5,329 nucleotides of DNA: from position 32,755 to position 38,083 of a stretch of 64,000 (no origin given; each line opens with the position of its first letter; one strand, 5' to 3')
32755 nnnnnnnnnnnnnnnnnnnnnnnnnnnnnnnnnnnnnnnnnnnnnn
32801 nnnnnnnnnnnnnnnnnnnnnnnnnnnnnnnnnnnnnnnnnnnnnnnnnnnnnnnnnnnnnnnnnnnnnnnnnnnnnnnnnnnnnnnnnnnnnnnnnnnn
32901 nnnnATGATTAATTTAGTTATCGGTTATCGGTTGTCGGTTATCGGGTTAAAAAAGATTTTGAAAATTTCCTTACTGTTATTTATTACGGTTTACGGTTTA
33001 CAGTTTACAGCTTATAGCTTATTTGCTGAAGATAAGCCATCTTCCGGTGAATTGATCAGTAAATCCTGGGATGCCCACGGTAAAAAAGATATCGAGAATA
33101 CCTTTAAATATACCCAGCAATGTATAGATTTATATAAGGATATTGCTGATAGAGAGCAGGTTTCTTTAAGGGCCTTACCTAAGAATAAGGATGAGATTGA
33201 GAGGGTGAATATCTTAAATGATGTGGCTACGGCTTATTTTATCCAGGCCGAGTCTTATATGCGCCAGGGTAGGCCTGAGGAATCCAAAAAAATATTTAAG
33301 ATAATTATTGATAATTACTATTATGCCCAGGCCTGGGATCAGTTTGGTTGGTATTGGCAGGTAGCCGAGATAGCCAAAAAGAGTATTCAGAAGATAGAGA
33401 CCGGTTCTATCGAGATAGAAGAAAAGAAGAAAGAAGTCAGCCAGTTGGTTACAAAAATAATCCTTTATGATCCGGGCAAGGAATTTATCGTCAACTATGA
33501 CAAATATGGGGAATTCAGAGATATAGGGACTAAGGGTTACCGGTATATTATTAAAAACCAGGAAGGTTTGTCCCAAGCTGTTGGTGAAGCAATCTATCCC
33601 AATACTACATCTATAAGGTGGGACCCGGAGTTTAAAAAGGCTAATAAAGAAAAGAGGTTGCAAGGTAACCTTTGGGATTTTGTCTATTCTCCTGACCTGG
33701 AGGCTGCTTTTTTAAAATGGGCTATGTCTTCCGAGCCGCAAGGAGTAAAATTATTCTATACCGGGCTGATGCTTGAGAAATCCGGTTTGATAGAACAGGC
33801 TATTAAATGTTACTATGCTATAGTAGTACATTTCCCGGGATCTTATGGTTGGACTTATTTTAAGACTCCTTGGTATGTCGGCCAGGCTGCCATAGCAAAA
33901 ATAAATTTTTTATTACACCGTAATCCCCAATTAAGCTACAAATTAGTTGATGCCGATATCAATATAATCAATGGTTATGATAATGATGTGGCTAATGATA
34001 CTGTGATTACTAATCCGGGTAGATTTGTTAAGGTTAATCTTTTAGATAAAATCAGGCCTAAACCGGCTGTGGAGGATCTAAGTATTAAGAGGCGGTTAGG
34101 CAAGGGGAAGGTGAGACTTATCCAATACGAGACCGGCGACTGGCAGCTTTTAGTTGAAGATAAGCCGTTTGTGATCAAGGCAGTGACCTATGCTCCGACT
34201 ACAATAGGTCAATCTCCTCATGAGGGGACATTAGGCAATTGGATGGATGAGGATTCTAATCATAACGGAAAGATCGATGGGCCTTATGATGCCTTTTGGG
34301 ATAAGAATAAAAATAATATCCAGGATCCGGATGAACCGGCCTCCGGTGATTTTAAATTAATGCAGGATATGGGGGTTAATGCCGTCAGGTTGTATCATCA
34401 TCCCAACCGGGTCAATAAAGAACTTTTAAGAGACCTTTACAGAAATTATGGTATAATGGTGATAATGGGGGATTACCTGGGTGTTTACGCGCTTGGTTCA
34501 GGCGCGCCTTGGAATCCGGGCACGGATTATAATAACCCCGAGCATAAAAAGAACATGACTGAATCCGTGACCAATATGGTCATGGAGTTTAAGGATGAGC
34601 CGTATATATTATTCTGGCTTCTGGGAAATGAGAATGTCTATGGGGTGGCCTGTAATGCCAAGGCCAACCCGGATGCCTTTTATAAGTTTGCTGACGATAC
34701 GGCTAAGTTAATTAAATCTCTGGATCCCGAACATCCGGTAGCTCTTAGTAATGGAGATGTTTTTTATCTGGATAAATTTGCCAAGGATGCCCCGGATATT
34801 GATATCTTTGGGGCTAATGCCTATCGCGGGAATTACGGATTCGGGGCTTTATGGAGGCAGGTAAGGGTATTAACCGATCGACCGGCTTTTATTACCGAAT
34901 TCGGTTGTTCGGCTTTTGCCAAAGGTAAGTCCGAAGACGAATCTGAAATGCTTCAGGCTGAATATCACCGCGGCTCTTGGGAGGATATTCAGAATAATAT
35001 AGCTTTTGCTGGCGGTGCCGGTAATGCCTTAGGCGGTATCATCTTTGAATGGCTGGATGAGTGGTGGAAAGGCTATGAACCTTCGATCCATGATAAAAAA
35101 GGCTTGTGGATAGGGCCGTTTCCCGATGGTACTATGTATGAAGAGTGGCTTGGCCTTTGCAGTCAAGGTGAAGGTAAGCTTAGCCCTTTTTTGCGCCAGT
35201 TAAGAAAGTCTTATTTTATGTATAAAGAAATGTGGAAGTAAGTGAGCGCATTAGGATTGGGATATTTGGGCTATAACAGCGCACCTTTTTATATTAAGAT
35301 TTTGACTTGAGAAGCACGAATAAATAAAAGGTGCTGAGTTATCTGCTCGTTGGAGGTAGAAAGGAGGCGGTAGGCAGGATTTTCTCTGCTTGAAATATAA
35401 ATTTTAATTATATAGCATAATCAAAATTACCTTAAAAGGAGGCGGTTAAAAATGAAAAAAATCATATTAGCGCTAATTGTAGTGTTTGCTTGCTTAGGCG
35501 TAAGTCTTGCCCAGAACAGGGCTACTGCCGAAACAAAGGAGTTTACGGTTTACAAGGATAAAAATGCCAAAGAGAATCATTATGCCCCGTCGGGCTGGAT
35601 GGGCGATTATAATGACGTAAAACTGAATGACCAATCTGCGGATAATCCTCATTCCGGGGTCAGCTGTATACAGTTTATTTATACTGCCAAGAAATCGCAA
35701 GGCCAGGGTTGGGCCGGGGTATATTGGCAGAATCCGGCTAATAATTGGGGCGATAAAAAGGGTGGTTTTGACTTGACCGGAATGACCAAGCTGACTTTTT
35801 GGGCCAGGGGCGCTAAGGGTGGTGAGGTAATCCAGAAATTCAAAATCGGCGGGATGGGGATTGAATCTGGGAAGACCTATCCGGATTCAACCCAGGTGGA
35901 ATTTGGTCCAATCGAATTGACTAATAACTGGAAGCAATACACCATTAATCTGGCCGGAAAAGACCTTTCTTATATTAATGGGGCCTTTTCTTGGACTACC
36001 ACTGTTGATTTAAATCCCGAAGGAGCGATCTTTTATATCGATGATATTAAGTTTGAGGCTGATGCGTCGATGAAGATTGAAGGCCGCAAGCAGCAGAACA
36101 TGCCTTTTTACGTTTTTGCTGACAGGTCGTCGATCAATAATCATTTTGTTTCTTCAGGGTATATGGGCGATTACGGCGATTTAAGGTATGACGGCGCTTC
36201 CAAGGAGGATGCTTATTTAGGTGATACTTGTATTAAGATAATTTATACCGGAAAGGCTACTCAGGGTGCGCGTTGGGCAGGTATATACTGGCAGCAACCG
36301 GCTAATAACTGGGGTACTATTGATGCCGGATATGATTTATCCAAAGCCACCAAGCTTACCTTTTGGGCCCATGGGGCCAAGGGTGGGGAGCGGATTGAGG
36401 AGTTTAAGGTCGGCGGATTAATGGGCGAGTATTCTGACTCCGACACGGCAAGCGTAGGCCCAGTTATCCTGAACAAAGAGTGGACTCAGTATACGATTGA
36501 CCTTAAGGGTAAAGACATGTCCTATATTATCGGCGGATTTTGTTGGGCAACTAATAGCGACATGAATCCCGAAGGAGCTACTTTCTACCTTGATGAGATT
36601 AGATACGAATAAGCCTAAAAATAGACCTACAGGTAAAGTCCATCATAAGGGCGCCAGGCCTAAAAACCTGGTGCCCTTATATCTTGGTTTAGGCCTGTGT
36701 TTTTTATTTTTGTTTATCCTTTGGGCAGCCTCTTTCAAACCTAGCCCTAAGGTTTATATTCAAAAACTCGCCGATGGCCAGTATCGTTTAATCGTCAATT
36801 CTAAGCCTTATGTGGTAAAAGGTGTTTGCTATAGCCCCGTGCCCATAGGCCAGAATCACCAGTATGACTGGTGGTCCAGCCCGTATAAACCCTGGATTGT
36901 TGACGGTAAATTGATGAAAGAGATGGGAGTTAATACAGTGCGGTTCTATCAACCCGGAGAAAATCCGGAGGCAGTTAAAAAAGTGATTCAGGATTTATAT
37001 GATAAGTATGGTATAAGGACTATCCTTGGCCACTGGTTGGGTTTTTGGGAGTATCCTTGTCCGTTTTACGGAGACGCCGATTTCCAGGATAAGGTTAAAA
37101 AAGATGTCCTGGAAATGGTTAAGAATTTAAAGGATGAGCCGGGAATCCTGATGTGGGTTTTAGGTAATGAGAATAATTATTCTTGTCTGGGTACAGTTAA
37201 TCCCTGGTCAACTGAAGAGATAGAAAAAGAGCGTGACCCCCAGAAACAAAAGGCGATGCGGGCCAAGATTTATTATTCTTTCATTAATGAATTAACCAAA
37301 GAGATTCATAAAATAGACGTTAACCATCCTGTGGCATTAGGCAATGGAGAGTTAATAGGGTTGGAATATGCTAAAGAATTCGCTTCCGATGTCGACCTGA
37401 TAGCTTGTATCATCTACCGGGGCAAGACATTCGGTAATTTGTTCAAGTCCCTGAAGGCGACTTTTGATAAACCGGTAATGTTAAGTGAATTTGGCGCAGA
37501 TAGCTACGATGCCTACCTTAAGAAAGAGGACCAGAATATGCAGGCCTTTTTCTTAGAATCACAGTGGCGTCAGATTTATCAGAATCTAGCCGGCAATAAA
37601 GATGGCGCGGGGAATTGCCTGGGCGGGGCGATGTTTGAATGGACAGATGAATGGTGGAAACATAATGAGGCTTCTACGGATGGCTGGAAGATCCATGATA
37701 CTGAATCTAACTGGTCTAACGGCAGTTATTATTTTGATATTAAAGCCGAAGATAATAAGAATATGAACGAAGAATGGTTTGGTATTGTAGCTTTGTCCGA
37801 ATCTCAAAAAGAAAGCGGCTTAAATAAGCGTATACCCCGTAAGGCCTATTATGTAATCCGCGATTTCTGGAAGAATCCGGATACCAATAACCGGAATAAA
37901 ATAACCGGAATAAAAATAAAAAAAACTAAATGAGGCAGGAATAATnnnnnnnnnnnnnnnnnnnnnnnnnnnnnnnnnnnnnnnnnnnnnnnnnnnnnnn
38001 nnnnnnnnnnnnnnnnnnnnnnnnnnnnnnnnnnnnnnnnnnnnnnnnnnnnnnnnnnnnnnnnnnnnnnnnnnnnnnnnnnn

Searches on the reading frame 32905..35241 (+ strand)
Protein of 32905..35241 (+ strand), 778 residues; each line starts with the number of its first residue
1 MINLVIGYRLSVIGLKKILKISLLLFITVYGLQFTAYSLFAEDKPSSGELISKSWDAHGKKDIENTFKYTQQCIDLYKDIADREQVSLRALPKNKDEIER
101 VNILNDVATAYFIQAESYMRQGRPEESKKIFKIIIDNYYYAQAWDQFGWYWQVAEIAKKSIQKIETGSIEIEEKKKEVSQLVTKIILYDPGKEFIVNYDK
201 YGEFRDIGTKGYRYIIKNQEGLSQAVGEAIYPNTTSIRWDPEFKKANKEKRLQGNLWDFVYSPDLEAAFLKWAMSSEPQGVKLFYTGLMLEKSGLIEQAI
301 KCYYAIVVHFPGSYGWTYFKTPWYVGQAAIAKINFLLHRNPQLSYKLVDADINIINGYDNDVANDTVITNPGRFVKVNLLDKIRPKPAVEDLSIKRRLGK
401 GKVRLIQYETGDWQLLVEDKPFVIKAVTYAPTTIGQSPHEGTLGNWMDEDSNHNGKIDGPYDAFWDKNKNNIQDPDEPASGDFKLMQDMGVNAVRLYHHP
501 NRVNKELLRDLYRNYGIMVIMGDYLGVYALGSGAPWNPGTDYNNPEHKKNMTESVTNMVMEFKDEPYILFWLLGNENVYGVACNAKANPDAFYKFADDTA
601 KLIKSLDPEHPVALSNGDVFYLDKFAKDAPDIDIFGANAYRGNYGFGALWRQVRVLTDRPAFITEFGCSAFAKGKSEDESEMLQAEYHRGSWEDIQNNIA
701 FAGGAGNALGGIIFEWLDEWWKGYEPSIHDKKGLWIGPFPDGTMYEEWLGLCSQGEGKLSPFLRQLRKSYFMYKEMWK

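Call 24: search_protein_families(library=pfam, proteins=[window:32905-35241:+], max_evalue=0.001)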
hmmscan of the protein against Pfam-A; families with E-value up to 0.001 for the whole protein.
window:32905-35241:+ (778 aa): 3 families
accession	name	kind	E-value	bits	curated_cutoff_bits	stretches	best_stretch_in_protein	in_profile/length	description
PF02836.23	Glyco_hydro_2_C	-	4.1e-14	52.9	21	1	481-689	40-236/302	Glycosyl hydrolases family 2, TIM barrel domain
PF13174.12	TPR_6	-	3.6e-07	30.8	26.3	0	110-138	2-30/33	Tetratricopeptide repeat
PF03198.20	Glyco_hydro_72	-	0.00024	20.9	25.9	1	468-671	46-252/314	Glucanosyltransferase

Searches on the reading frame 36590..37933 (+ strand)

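Call 28: search_protein_families(library=pfam, proteins=[window:36590-37933:+], max_evalue=0.001)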
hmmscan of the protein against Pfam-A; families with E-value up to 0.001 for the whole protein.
window:36590-37933:+ (447 aa): 1 family
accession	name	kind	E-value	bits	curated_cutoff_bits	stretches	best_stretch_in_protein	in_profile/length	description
PF02836.23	Glyco_hydro_2_C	-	5.6e-05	22.9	21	1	100-307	36-216/302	Glycosyl hydrolases family 2, TIM barrel domain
